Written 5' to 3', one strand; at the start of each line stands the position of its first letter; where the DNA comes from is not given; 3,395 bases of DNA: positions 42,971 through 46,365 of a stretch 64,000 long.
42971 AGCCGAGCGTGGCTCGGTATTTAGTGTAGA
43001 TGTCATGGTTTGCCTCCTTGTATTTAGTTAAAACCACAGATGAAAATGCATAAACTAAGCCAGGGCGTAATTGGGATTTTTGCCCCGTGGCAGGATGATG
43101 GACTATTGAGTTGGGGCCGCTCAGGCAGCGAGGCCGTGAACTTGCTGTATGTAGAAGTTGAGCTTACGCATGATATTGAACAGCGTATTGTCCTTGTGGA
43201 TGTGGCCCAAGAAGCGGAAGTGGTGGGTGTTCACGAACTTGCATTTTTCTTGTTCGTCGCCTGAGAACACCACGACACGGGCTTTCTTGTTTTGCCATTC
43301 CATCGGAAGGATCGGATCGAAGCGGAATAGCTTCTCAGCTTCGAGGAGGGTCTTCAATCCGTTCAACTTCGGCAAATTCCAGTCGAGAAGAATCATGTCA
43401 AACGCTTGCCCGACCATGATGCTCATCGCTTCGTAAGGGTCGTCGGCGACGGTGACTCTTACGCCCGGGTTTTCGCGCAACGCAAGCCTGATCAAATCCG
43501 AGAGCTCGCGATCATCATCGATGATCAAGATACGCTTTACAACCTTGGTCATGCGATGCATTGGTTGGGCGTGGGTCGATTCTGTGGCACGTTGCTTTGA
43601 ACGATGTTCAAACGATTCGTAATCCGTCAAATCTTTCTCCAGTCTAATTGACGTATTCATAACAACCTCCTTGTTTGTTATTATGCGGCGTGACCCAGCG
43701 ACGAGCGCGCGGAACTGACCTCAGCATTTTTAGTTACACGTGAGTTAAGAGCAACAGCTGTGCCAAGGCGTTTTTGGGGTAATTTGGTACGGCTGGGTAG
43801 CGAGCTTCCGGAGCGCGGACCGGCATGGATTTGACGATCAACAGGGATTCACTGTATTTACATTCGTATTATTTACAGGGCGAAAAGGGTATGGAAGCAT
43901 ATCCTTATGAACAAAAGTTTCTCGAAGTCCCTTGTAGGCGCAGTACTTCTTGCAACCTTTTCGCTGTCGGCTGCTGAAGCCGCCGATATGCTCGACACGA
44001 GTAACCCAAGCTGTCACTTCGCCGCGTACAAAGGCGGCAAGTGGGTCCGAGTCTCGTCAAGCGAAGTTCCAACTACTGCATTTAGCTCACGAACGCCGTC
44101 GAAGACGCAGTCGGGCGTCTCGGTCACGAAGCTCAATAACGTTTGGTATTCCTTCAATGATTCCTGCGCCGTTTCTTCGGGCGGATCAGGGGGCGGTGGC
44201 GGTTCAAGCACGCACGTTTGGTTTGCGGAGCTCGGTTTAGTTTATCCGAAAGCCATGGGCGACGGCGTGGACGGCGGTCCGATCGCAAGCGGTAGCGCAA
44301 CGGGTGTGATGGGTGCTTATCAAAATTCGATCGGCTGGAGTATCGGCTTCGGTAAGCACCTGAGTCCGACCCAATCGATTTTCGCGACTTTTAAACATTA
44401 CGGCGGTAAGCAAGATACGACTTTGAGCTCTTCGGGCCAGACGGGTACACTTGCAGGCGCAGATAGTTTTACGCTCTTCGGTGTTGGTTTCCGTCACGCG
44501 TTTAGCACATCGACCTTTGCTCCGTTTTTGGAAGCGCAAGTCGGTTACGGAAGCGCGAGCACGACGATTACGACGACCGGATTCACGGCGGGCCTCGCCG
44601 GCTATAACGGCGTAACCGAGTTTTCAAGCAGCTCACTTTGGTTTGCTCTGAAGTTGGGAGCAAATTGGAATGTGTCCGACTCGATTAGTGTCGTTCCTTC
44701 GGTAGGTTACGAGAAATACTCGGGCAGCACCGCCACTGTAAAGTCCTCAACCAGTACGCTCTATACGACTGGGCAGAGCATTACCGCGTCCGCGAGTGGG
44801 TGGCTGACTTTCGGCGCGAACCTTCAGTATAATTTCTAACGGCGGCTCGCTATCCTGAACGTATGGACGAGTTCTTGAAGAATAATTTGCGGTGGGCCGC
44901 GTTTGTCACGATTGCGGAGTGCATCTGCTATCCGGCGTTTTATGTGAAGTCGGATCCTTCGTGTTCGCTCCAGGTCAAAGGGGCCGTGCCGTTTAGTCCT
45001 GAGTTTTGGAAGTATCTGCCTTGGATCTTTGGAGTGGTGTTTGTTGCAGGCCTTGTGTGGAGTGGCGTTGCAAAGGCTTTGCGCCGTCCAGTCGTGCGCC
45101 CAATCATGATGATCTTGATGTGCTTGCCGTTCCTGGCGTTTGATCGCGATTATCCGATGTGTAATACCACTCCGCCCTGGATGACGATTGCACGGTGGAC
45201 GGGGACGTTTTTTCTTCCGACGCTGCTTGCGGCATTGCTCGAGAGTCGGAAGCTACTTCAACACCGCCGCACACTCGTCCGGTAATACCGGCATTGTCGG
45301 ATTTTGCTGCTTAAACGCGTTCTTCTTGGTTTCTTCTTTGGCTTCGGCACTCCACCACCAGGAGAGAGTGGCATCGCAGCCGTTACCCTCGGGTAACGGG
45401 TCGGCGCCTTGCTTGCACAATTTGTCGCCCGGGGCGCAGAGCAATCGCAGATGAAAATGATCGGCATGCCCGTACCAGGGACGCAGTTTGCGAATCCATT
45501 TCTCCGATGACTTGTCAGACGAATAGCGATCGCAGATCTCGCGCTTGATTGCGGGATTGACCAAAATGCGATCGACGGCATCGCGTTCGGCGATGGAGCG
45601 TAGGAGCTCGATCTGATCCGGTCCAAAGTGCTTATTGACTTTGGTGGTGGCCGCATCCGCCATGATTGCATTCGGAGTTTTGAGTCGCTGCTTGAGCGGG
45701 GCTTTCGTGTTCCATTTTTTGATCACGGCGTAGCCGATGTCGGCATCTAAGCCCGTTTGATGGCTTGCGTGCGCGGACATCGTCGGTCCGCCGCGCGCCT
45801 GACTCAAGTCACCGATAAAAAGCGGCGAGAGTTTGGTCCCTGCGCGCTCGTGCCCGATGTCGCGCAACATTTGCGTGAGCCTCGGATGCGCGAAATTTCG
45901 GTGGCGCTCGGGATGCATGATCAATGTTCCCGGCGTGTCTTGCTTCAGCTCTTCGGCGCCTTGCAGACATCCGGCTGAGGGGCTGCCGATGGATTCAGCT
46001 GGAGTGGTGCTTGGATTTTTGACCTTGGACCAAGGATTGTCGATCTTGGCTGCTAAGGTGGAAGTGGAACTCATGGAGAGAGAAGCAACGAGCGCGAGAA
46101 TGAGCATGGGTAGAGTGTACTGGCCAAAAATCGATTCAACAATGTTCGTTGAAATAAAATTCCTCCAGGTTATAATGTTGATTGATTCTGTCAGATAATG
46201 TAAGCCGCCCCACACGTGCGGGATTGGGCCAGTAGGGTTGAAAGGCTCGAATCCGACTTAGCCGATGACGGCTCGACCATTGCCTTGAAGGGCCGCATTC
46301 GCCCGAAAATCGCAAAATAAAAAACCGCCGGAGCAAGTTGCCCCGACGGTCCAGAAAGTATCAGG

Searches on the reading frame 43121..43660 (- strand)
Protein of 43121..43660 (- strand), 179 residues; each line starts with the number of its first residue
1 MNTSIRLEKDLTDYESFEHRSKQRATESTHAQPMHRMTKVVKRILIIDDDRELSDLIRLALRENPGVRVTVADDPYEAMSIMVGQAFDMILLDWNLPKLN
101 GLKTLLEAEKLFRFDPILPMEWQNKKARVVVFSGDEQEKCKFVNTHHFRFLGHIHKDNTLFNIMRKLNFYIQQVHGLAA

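Call 83: search_protein_families(library=pfam, proteins=[window:43121-43660:-], max_evalue=0.0001)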
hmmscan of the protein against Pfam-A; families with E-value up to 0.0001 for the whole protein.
window:43121-43660:- (179 aa): 1 family
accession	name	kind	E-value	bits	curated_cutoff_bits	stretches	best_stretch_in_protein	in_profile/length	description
PF00072.30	Response_reg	-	1.3e-12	48.3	30.2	1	44-107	1-63/111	Response regulator receiver domain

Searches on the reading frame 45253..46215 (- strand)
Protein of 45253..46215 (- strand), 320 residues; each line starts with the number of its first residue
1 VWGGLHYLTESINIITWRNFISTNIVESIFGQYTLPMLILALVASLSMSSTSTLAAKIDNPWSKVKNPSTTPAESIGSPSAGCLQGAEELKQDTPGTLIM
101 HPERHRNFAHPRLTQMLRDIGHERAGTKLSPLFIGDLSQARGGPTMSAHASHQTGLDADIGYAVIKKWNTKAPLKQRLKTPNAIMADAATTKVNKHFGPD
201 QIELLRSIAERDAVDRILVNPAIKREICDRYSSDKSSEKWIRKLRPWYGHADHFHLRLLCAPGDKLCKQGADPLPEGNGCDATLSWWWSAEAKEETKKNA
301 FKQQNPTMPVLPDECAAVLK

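Call 83: search_protein_families(library=pfam, proteins=[window:45253-46215:-], max_evalue=0.0001)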
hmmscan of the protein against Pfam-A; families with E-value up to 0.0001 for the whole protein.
window:45253-46215:- (320 aa): 1 family
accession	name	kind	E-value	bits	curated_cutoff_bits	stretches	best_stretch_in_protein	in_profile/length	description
PF03411.18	Peptidase_M74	-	2.2e-71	240.7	25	1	75-320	1-240/240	Penicillin-insensitive murein endopeptidase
